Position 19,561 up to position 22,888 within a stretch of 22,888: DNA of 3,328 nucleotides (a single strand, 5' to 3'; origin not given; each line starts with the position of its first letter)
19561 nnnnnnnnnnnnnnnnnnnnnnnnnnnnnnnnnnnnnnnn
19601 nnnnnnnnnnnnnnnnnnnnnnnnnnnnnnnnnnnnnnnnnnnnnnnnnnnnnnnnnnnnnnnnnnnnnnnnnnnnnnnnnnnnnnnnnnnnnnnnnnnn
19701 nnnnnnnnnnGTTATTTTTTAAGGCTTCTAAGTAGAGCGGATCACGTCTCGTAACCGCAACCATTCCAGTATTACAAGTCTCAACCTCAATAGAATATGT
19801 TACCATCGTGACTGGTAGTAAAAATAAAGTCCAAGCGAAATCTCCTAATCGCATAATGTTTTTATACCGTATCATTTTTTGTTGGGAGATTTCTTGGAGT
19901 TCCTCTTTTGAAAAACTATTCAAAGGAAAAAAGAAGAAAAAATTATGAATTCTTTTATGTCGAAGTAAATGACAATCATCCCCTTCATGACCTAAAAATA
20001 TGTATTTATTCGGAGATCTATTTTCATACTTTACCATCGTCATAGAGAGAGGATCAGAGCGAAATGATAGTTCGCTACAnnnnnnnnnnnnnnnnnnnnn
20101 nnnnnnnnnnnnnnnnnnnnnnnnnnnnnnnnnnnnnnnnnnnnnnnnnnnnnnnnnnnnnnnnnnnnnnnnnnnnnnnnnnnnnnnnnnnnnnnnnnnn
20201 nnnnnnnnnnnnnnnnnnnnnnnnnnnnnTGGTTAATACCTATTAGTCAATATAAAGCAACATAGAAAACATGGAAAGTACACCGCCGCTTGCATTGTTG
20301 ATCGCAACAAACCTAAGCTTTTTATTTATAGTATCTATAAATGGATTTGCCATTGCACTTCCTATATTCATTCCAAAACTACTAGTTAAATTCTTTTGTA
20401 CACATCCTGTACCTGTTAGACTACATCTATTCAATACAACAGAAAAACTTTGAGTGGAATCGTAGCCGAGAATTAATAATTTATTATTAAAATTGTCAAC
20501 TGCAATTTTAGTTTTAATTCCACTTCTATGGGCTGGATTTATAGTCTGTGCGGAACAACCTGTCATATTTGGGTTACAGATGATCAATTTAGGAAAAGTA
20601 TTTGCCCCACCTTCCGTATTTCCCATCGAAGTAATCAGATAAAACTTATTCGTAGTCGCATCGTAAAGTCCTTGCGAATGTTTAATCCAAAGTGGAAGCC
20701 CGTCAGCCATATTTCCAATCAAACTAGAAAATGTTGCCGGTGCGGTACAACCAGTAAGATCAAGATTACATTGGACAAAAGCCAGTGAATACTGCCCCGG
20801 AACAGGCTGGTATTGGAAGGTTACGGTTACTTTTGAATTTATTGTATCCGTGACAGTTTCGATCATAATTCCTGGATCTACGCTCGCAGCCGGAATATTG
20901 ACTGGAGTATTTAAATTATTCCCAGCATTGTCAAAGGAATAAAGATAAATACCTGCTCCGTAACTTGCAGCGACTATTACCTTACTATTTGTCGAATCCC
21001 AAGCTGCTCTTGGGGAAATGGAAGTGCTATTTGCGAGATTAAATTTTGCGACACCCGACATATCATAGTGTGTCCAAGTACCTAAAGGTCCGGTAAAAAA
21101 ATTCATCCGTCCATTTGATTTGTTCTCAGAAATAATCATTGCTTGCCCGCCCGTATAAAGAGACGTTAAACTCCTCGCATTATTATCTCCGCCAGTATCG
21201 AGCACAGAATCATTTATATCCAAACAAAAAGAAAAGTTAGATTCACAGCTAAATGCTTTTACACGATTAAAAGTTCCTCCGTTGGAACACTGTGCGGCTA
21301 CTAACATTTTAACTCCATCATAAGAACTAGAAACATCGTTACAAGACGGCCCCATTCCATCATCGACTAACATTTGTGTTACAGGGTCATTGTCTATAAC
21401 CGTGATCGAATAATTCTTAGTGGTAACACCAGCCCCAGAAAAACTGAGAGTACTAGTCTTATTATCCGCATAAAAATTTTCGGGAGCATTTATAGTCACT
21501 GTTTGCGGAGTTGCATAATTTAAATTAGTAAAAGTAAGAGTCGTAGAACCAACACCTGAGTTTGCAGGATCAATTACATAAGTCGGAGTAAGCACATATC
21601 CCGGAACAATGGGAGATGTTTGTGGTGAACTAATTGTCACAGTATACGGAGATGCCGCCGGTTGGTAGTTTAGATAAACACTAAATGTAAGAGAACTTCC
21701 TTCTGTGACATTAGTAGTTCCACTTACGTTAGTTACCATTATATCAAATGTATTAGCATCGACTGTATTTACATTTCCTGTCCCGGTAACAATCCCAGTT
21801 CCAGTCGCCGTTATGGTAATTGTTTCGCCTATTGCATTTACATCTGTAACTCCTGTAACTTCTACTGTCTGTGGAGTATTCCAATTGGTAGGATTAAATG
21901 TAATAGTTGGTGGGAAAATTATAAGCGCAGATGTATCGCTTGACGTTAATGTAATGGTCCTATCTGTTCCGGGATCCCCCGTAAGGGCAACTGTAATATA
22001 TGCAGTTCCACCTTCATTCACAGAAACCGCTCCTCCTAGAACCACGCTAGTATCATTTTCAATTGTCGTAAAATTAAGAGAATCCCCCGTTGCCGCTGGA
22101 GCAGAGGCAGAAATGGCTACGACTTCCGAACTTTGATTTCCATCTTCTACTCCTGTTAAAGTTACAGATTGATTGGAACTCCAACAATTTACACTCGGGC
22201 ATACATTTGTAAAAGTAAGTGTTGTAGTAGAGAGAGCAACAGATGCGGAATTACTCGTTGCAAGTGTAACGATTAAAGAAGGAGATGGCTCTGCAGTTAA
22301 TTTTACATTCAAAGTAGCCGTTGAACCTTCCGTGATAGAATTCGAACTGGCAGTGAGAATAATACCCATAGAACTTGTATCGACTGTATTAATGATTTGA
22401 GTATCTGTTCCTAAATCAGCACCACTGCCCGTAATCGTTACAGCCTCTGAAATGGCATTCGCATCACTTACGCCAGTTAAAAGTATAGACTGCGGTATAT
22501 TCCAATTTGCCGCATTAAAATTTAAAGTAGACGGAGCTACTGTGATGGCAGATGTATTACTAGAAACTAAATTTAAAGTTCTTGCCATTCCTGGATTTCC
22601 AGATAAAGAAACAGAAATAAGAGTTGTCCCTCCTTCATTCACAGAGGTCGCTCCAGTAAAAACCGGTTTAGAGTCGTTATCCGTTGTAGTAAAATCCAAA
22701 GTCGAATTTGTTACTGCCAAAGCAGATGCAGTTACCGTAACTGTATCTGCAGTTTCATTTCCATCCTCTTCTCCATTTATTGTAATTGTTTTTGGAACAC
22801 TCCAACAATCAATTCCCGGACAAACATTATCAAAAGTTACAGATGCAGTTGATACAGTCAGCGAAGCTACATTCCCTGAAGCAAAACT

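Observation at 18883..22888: Giant Calx-beta repeat protein with a C-terminal cysteine-pair repeat module, co-oriented 13 nt upstream of an OmpA-family gene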

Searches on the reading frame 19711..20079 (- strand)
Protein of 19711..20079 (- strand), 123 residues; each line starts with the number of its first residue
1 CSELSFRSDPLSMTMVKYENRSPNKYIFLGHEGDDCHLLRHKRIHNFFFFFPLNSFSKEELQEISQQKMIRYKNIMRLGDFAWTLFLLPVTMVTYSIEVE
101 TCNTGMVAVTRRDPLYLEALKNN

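Call 71: search_solved_structures(query=window:19711-20079:-, max_evalue=10)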
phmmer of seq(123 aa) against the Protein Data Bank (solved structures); distinct sequences matched with E-value up to 10: 0.

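Call 72: find_homologous_proteins(query=window:19711-20079:-, max_evalue=0.01)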
Query seq(123 aa) (123 aa): 5 proteins with E <= 0.01 among 7 candidates.
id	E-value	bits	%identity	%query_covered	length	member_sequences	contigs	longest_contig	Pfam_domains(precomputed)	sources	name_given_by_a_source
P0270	1.0e-72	260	92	100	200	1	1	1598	-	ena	-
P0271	9.4e-67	240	90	93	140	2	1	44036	-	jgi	jgi:hypothetical protein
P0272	4.4e-42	161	92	64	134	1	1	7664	-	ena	-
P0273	1.4e-33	133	94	51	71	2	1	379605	-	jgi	jgi:hypothetical protein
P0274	1.6e-5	43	58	45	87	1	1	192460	-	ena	-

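Call 73: find_encoding_contigs(protein=P0273, flank=10000, max_places=3)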
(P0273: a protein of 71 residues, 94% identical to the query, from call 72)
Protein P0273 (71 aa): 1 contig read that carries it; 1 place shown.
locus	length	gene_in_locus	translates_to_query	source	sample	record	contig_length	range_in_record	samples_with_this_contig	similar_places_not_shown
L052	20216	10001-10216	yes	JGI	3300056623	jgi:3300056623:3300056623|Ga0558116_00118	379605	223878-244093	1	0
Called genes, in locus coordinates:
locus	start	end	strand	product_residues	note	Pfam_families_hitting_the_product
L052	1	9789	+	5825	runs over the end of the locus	PF13927:Ig_3 (faint), PF24278:HVO_0513_N (faint)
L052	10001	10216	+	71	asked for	-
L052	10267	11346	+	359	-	PF00691:OmpA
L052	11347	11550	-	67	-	-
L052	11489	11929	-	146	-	-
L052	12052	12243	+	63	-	PF10049:DUF2283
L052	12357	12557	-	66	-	-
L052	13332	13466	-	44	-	-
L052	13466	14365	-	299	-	PF02899:Phage_int_SAM_1, PF13495:Phage_int_SAM_4 (weak), PF00589:Phage_integrase, PF22823:MrpR_C_cat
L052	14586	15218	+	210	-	-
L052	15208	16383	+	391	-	-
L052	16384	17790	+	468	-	PF03062:MBOAT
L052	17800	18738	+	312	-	PF01266:DAO (faint), PF03486:HI0933_like (faint), PF07992:Pyr_redox_2, PF12831:FAD_oxidored (faint), PF13738:Pyr_redox_3, PF00070:Pyr_redox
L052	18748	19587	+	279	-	PF04909:Amidohydro_2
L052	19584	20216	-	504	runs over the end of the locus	PF00990:GGDEF, PF00563:EAL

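Call 74: find_encoding_contigs(protein=P0271, flank=10000, max_places=3)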
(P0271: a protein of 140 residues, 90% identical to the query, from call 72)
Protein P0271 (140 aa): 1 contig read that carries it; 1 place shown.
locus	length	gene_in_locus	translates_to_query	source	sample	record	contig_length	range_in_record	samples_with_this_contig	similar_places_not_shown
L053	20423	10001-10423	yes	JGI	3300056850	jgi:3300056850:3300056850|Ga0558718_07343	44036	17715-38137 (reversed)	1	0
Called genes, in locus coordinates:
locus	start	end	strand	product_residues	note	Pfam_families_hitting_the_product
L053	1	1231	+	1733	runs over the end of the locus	PF13927:Ig_3 (faint), PF24278:HVO_0513_N (faint)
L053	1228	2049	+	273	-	-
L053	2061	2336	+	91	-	-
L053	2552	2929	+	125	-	-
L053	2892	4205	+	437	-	-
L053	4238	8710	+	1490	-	-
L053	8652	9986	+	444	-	-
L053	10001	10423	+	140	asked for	-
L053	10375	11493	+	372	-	PF00691:OmpA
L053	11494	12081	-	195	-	-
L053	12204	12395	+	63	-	PF10049:DUF2283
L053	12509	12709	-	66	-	-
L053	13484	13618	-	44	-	-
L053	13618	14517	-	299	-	PF02899:Phage_int_SAM_1, PF13495:Phage_int_SAM_4 (weak), PF00589:Phage_integrase, PF22823:MrpR_C_cat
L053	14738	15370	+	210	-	-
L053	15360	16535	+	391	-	-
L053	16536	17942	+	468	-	PF03062:MBOAT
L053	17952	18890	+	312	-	PF01266:DAO (faint), PF03486:HI0933_like (faint), PF07992:Pyr_redox_2, PF12831:FAD_oxidored (faint), PF13738:Pyr_redox_3, PF00070:Pyr_redox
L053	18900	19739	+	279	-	PF04909:Amidohydro_2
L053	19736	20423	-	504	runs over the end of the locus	PF00990:GGDEF, PF00563:EAL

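Call 76: find_related_loci(query=L052:1-900:+, collection=metagenome_contigs, flank=10000)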
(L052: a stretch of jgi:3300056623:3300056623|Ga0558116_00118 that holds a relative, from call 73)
Query L052:1-900:+ (300 aa) in metagenome_contigs; peptide patterns used: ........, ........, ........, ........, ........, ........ (x = any residue, [..] = any of these).
226 stretches matched a pattern; 12 encode a relative of the query (tblastn E <= 1e-3); 12 distinct loci.
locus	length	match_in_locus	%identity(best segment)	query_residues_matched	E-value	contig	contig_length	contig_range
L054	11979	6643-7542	92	1-300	6e-173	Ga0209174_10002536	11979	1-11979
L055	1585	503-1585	81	1-299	7e-161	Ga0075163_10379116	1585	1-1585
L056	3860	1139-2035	81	1-299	3e-152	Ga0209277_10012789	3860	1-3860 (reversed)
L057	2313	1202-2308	79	1-299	8e-154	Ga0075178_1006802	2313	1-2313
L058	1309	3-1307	92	1-300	1e-142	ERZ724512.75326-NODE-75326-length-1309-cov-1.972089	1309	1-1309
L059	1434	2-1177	58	1-300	1e-102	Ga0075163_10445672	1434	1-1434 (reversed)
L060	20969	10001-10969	35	1-300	6e-31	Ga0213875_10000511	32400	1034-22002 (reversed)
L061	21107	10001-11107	32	1-299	6e-24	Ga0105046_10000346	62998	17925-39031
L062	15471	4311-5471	27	14-274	1e-15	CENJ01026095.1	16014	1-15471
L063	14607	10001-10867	31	19-246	1e-11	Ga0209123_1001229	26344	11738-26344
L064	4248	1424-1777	33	1-176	1e-7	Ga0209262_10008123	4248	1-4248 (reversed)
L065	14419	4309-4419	49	3-39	7e-6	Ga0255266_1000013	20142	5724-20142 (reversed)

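Call 81: search_protein_families(library=pfam, proteins=[L054:53-1438:+, L054:1438-3300:+], max_evalue=0.01)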
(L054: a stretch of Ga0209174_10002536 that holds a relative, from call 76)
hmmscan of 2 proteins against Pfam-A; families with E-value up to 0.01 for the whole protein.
L054:53-1438:+ (461 aa): 2 families
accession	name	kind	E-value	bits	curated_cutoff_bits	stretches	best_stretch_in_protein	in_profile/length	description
PF00656.27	Peptidase_C14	-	2.4e-23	83.5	21.4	1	42-277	1-224/233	Caspase domain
PF18935.5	DUF5683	-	0.00013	22.4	26.7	1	312-416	7-108/151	Family of unknown function (DUF5683)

L054:1438-3300:+ (621 aa): 2 families
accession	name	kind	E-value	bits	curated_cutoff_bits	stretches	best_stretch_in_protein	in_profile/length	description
PF20579.4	LapA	-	8.9e-06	26.4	27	0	153-205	1-52/99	LapA domain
PF07703.20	A2M_BRD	-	8.8e-05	23.3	22.7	0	316-401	28-124/140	Alpha-2-macroglobulin bait region domain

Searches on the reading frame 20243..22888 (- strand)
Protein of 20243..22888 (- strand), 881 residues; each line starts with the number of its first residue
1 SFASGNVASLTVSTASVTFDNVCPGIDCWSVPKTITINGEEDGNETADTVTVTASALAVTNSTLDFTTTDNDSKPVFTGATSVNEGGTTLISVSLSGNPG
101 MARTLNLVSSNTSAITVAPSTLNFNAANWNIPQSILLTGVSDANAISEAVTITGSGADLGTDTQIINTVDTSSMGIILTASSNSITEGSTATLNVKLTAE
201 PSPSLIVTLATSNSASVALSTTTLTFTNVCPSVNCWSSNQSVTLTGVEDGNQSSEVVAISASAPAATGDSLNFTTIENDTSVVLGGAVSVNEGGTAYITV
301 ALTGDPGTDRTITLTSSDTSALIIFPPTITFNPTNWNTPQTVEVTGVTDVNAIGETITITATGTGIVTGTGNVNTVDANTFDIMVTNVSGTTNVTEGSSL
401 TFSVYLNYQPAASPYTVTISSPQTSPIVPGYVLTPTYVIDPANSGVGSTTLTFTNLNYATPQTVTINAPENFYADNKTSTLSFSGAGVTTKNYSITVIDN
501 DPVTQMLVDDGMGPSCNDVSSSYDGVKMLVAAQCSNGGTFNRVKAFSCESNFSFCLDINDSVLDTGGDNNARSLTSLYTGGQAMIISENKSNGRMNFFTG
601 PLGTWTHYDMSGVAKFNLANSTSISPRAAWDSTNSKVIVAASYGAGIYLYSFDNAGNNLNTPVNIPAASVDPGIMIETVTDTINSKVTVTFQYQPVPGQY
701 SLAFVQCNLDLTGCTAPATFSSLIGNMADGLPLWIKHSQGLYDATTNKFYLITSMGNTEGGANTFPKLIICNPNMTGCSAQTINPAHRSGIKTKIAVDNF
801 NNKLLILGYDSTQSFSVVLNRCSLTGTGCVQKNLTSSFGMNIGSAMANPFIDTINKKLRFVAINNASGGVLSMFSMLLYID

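Call 5: search_protein_families(library=pfam, proteins=[window:20243-22888:-], max_evalue=0.1)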
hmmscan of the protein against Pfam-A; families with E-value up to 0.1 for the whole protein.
window:20243-22888:- (881 aa): 1 family
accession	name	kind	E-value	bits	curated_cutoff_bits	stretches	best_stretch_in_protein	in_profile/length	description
PF20579.4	LapA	-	0.019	15.8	27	1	280-319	3-42/99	LapA domain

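Call 6: search_protein_families(library=ncbifam, proteins=[window:20243-22888:-], max_evalue=0.1)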
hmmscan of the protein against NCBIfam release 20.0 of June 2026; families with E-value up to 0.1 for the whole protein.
window:20243-22888:- (881 aa): 0 families

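Call 8: find_homologous_proteins(query=window:20243-22888:-)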
Query window:20243-22888:- (881 aa): 315 proteins with E <= 0.001 among 8000 candidates; the best 120 are listed.
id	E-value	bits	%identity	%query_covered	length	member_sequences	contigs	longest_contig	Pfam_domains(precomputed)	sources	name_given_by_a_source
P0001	0.0e+0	2157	75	100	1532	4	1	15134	PF06722.19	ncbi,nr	ncbi:MAG TPA: hypothetical protein PK153_25855 [Leptospiraceae bacterium]|nr:hypothetical protein [L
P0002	0.0e+0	1866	75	100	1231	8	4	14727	PF06722.19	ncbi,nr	ncbi:MAG TPA: hypothetical protein PK079_24190, partial [Leptospiraceae bacterium]|nr:hypothetical p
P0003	0.0e+0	1054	46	57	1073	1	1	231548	PF20579.5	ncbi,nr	ncbi:MAG: hypothetical protein IPL26_11100 [Leptospiraceae bacterium]|nr:hypothetical protein [Lepto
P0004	2.5e-231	788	50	56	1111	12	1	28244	PF13927.13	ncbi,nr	ncbi:MAG TPA: hypothetical protein PKC94_24320, partial [Leptospiraceae bacterium]|nr:hypothetical p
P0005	1.8e-221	756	59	69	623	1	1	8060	-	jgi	jgi:hypothetical protein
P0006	5.5e-181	622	43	96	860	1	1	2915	-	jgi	jgi:hypothetical protein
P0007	9.2e-180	618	41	62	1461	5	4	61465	PF07603.18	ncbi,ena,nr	ncbi:MAG: DUF1566 domain-containing protein [Leptospiraceae bacterium]|nr:DUF1566 domain-containing 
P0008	3.1e-168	580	40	100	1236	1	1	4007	-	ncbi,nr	ncbi:MAG: hypothetical protein KDK36_19190 [Leptospiraceae bacterium]|nr:hypothetical protein [Lepto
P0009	9.3e-154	532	34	100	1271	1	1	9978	-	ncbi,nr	ncbi:MAG: hypothetical protein KDK36_03375 [Leptospiraceae bacterium]|nr:hypothetical protein [Lepto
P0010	1.8e-153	531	43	50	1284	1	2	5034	PF07603.18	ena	-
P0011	2.9e-152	527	42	50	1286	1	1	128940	PF07603.18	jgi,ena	jgi:hypothetical protein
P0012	3.1e-152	527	42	50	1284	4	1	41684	PF07603.18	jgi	jgi:hypothetical protein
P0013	4.3e-150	520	41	54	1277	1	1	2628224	PF07603.18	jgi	jgi:hypothetical protein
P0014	2.5e-149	517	46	47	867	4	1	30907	-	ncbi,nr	ncbi:MAG: hypothetical protein KBA66_13975, partial [Leptospiraceae bacterium]|nr:hypothetical prote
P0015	3.8e-147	510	42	54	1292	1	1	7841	PF07603.18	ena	-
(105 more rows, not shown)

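Call 20: find_encoding_contigs(protein=P0001, flank=10000, max_places=4)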
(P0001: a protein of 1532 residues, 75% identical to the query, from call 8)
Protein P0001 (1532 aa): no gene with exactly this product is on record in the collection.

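Call 29: find_encoding_contigs(protein=P0005, flank=8000, max_places=3)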
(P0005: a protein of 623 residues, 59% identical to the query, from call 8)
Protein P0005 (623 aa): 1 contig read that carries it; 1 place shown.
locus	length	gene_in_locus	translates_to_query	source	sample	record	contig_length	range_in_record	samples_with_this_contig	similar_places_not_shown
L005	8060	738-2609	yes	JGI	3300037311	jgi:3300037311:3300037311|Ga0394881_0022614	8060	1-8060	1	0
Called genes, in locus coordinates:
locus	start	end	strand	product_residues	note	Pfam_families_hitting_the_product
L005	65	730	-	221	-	-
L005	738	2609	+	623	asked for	-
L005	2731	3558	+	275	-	PF00691:OmpA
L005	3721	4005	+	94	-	-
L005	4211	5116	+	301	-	PF16868:NMT1_3, PF09084:NMT1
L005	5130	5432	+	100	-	PF03795:YCII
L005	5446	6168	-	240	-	PF04773:FecR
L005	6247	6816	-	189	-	PF03061:4HBT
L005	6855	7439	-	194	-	PF05708:Peptidase_C92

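Call 30: find_encoding_contigs(protein=P0009, flank=8000, max_places=3)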
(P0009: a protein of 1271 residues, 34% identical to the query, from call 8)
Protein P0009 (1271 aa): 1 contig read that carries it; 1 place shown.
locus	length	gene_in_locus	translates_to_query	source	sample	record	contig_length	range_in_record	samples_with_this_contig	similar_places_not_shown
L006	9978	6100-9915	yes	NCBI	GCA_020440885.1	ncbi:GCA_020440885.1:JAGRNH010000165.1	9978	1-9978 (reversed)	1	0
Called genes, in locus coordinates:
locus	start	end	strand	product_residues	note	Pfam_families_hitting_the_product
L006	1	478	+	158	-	PF00106:adh_short, PF13561:adh_short_C2, PF23441:SDR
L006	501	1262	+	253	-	PF00481:PP2C (weak), PF13672:PP2C_2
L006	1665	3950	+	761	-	PF00390:malic, PF03949:Malic_M, PF01515:PTA_PTB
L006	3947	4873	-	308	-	PF04960:Glutaminase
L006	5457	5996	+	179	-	-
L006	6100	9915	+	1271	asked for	-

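Call 67: find_encoding_contigs(protein=P0004, flank=6000, max_places=3)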
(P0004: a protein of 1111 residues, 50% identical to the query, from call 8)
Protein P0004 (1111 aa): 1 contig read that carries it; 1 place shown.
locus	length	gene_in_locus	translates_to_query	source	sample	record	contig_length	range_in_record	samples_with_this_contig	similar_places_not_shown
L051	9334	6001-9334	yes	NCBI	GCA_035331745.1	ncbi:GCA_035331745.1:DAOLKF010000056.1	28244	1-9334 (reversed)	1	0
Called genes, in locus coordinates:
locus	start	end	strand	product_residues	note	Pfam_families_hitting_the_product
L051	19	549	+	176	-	PF07600:DUF1564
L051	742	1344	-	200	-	PF11810:DUF3332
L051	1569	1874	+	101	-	-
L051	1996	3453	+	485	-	PF03062:MBOAT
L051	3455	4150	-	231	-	-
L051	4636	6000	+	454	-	PF00656:Peptidase_C14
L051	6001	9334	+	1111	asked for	PF13927:Ig_3 (faint)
